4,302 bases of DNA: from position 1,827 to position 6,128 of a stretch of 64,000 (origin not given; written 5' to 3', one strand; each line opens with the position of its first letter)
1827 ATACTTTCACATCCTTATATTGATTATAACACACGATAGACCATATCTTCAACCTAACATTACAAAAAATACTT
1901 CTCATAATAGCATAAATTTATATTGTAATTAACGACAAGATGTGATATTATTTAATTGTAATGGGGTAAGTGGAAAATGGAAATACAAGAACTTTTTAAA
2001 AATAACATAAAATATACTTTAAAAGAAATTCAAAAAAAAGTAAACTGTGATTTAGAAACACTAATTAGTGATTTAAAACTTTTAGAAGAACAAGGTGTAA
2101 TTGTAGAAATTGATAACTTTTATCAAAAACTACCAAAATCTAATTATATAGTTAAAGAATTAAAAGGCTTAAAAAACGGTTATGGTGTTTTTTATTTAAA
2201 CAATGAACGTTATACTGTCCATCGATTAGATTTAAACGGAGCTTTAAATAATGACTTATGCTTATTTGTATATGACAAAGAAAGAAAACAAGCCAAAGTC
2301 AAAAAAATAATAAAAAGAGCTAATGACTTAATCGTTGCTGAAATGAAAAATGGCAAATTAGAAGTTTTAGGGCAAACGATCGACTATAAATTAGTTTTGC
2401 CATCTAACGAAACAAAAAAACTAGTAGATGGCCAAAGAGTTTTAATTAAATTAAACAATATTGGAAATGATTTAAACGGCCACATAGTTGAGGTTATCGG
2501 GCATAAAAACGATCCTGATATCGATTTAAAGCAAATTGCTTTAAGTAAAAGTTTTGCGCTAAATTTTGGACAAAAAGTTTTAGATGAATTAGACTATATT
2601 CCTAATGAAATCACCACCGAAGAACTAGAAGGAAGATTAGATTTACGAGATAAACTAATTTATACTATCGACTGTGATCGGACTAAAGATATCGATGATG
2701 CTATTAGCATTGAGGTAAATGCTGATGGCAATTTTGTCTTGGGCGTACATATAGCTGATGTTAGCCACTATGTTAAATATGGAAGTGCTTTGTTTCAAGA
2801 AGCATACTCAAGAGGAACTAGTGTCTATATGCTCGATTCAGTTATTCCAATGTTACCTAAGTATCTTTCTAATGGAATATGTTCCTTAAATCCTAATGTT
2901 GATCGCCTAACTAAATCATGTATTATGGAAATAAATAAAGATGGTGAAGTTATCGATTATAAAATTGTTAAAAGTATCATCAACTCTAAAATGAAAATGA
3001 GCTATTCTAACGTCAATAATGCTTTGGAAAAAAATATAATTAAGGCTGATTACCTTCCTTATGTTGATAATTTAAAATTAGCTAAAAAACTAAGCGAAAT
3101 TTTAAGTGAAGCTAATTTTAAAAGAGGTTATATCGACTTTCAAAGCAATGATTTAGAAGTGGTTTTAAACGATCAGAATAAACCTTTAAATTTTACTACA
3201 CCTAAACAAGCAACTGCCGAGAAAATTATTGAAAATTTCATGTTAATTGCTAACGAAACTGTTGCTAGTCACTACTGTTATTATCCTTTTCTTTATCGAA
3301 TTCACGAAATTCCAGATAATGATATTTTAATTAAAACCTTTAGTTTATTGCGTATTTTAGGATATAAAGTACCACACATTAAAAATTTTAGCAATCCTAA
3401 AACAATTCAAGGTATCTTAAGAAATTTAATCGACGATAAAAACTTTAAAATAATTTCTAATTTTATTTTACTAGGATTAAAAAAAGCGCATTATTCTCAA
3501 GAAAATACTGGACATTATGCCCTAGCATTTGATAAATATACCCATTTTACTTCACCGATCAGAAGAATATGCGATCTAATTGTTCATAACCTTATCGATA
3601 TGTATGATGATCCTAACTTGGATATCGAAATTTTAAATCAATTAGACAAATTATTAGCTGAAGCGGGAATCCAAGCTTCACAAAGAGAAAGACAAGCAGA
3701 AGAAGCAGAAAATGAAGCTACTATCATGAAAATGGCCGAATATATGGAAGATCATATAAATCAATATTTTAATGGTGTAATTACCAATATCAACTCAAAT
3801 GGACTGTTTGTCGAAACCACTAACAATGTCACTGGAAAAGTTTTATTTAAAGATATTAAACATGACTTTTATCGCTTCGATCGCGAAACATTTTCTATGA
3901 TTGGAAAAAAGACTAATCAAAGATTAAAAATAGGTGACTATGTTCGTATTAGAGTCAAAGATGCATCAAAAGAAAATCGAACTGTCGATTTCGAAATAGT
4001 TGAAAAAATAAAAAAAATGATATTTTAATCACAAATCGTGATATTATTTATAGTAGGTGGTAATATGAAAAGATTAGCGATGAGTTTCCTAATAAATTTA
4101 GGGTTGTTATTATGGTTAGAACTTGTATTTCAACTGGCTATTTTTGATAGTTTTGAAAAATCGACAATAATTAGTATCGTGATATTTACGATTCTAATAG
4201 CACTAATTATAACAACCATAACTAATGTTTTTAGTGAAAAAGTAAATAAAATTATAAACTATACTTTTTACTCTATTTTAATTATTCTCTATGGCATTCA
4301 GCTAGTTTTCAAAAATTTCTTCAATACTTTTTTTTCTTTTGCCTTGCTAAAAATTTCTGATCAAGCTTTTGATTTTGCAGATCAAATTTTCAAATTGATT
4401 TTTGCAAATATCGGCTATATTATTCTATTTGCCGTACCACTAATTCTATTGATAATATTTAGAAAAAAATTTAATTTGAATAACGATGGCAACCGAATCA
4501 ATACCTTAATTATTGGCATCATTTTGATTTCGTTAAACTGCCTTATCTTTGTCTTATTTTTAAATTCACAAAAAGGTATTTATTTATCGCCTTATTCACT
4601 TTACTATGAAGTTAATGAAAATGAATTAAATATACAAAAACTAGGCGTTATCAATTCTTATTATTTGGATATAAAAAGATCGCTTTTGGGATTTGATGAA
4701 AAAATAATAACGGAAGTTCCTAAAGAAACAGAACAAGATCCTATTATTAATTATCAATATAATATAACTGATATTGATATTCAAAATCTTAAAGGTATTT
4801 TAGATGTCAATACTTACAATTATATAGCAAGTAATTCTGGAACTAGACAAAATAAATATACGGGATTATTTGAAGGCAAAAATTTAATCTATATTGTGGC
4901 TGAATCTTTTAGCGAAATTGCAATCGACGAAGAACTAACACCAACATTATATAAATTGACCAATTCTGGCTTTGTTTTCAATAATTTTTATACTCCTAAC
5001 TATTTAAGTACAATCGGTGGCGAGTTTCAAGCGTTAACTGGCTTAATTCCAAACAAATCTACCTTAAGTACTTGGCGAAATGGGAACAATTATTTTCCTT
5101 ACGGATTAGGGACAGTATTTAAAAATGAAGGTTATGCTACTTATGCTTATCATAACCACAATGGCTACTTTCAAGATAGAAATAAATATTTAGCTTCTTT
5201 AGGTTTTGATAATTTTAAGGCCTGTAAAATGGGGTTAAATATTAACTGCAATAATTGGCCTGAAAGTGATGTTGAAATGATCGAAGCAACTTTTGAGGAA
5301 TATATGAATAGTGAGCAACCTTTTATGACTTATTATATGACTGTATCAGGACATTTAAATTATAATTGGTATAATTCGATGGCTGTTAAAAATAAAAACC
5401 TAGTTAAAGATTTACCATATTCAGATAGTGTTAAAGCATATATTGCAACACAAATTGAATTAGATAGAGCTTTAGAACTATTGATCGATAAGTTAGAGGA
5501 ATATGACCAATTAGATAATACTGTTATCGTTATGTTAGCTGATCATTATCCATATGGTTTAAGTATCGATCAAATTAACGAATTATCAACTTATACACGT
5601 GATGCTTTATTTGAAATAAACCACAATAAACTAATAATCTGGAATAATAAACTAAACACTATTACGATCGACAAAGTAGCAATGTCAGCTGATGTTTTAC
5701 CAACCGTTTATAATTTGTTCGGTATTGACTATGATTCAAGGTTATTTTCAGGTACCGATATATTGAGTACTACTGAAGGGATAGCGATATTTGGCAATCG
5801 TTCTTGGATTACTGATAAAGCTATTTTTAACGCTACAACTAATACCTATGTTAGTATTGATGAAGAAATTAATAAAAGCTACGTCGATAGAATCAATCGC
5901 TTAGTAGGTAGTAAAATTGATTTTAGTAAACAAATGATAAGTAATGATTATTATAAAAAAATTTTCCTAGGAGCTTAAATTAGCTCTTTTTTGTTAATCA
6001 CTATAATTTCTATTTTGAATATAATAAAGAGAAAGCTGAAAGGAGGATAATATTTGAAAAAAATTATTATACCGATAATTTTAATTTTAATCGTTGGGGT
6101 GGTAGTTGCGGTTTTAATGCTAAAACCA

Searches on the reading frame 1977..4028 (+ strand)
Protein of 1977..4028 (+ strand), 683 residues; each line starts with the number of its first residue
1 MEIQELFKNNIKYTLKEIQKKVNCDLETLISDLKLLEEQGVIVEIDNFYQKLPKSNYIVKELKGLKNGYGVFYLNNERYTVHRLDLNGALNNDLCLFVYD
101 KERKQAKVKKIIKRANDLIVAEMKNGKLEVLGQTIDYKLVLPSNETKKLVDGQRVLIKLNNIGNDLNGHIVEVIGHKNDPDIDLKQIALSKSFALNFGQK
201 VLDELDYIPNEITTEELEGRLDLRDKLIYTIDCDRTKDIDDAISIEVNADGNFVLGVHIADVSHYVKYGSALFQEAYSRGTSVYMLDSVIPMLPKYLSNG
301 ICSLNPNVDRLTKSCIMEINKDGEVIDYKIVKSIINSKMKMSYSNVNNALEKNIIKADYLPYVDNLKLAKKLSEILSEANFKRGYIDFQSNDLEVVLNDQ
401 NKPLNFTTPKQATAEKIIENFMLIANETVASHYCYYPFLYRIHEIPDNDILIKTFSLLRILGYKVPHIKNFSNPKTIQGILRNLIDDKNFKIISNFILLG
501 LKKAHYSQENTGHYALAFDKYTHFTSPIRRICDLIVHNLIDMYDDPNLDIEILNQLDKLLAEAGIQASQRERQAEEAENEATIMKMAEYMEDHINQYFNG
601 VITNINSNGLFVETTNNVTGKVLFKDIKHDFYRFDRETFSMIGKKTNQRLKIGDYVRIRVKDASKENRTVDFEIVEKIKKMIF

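Call 106: search_protein_families(library=pfam, proteins=[window:1977-4028:+], max_evalue=0.001)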
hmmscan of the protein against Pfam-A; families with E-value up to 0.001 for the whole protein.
window:1977-4028:+ (683 aa): 3 families
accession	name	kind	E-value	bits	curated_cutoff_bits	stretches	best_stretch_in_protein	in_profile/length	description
PF00773.25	RNB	-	1.2e-98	330.8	29.3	1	220-542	1-322/326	RNB domain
PF17876.7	CSD2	-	6.6e-09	36.2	26.2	1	134-189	8-65/74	Cold shock domain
PF00575.29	S1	-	5e-06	27.2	22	1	594-674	4-73/74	S1 RNA binding domain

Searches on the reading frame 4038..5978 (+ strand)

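Call 106: search_protein_families(library=pfam, proteins=[window:4038-5978:+], max_evalue=0.001)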
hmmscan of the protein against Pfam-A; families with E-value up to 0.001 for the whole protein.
window:4038-5978:+ (646 aa): 1 family
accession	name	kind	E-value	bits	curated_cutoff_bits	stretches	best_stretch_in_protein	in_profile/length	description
PF00884.28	Sulfatase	-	1.4e-28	100.5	25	1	281-563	1-301/301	Sulfatase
